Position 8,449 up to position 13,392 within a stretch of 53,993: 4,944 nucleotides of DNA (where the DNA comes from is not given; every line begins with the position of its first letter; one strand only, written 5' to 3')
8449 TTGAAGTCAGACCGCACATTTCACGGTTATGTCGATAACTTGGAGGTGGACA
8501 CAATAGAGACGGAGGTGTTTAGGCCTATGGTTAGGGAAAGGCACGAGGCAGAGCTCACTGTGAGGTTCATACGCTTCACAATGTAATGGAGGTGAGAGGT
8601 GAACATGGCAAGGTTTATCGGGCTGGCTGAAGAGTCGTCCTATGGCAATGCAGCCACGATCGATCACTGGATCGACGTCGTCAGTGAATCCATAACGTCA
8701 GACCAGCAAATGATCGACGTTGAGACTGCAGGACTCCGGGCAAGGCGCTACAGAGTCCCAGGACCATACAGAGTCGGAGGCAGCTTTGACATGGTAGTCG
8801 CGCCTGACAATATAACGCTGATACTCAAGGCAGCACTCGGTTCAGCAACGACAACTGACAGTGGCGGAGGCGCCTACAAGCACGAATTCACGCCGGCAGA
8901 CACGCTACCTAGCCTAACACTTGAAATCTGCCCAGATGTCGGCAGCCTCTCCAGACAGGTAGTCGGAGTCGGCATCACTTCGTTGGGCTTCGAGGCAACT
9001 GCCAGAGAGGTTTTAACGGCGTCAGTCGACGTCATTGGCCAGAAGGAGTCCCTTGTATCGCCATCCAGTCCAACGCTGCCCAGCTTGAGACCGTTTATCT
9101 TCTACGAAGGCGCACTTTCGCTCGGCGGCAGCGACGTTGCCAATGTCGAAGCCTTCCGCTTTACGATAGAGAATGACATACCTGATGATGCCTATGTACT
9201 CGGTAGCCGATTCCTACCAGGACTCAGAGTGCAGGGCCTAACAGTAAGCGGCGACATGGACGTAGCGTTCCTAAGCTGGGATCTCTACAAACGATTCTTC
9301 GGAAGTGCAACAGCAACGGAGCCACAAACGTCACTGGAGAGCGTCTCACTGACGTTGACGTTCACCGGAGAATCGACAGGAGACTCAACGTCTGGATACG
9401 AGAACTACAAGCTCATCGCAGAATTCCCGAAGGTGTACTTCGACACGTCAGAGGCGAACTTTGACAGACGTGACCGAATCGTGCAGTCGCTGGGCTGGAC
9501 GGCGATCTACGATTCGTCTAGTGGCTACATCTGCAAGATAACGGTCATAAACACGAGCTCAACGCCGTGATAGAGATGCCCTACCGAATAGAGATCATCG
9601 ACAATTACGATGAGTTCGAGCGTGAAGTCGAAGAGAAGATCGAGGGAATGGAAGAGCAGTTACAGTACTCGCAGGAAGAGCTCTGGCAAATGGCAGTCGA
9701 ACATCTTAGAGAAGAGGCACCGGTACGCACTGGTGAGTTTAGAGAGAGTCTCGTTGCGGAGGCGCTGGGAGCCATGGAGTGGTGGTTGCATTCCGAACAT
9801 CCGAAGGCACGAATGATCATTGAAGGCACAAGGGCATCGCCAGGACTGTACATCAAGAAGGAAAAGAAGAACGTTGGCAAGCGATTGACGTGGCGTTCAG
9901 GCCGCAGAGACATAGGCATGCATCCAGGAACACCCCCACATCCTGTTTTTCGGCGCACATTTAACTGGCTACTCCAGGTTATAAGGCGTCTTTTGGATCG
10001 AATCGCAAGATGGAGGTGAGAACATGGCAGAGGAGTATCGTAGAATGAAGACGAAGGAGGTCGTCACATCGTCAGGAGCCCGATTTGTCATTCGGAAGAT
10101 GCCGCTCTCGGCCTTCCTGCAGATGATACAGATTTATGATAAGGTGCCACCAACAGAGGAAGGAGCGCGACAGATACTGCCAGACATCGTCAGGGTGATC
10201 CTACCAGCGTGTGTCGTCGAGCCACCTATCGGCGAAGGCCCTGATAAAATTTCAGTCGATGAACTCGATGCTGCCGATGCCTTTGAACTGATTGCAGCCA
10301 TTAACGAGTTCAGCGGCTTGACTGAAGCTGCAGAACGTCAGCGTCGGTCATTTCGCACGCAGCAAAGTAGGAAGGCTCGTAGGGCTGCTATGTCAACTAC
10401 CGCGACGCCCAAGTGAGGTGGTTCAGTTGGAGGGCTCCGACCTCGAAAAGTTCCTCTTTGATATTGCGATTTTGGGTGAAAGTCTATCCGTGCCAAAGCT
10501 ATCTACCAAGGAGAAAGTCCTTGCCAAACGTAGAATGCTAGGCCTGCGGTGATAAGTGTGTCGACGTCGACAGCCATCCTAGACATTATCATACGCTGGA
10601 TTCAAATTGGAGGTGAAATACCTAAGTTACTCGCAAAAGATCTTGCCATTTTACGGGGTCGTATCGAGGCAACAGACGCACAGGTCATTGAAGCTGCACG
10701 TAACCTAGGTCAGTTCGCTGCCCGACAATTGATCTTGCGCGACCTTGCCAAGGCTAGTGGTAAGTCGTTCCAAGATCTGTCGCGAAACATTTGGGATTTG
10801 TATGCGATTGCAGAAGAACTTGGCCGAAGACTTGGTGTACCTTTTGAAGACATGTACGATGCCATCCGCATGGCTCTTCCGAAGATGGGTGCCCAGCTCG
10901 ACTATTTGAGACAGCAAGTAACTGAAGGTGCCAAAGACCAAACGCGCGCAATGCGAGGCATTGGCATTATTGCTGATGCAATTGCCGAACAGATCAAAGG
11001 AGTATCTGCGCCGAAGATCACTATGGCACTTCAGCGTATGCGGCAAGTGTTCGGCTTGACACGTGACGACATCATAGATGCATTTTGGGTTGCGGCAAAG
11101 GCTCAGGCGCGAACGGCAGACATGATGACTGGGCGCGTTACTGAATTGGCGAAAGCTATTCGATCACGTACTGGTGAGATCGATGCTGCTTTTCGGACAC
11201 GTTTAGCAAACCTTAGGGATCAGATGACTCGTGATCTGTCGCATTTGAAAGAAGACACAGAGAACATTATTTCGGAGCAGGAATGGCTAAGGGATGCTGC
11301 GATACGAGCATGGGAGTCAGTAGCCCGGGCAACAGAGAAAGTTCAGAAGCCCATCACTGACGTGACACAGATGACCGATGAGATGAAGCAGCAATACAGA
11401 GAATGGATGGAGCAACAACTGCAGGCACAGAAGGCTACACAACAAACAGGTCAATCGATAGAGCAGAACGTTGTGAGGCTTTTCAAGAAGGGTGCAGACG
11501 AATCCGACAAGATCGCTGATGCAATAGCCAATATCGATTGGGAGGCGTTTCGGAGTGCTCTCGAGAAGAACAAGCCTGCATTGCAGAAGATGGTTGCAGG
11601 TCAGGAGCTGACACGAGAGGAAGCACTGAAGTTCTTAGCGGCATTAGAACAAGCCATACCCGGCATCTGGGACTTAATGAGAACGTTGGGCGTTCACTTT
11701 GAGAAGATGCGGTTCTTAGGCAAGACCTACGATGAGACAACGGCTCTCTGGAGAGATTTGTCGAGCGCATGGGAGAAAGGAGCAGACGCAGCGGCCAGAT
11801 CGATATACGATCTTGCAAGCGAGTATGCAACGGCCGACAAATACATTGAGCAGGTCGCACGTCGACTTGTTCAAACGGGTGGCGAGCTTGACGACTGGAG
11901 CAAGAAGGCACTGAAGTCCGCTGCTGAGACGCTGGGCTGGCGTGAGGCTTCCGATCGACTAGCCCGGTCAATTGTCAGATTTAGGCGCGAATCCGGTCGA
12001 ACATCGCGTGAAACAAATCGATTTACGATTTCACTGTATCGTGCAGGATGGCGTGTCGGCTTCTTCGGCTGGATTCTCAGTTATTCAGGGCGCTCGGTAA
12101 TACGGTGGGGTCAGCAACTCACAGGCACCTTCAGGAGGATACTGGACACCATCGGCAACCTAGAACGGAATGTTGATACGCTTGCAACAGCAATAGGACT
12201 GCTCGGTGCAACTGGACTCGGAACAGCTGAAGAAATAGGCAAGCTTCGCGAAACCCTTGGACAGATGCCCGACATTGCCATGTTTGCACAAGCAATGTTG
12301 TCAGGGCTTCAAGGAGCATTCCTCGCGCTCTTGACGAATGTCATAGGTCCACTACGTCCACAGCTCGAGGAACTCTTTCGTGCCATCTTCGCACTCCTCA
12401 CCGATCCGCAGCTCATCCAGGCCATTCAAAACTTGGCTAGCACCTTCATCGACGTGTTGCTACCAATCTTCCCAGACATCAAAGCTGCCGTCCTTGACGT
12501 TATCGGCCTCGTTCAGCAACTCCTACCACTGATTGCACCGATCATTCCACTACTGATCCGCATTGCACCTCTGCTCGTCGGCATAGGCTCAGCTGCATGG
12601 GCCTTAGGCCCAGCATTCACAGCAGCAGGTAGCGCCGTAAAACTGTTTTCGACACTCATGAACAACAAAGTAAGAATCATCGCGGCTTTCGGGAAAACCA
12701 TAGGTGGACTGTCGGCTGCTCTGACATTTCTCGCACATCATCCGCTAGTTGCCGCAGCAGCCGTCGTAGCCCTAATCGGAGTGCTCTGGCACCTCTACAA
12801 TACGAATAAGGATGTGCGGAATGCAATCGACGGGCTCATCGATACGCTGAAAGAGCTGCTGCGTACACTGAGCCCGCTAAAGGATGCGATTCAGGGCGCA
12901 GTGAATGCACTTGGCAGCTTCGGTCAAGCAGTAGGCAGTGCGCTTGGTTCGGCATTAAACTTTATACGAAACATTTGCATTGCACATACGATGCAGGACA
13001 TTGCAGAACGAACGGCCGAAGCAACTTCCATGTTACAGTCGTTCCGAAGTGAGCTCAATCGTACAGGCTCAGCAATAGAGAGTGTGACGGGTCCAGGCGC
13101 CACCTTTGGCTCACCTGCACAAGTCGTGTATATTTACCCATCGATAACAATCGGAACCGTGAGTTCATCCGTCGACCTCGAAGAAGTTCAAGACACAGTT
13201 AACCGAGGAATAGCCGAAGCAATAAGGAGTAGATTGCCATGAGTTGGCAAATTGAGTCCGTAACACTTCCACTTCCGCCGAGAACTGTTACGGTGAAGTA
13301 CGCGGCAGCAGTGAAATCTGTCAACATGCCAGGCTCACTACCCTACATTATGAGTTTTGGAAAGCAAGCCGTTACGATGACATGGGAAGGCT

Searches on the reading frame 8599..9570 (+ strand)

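Call 15: search_protein_families(library=pfam, proteins=[window:8599-9570:+], max_evalue=0.01)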
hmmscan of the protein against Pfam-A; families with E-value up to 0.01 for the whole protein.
window:8599-9570:+ (323 aa): 1 family
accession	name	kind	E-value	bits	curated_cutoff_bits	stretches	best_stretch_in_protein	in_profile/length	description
PF18906.5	Phage_tube_2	-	2.3e-27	96.7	27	1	6-302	5-266/266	Phage tail tube protein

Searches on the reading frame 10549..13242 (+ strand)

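Call 15: search_protein_families(library=pfam, proteins=[window:10549-13242:+], max_evalue=0.01)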
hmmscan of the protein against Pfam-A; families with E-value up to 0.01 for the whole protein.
window:10549-13242:+ (897 aa): 4 families
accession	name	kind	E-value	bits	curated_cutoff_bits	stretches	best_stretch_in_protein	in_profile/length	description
PF06103.16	DUF948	-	0.0014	19.2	37.2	0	734-796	16-78/89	Bacterial protein of unknown function (DUF948)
PF18977.5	DUF5713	-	0.0033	18.2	27.3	0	188-246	49-107/107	Family of unknown function (DUF5713)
PF10545.15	MADF_DNA_bdg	-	0.0038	18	22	0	250-298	24-71/84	Alcohol dehydrogenase transcription factor Myb/SANT-like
PF07889.17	DUF1664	-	0.009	16.5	34.6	0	256-306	55-105/124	Protein of unknown function (DUF1664)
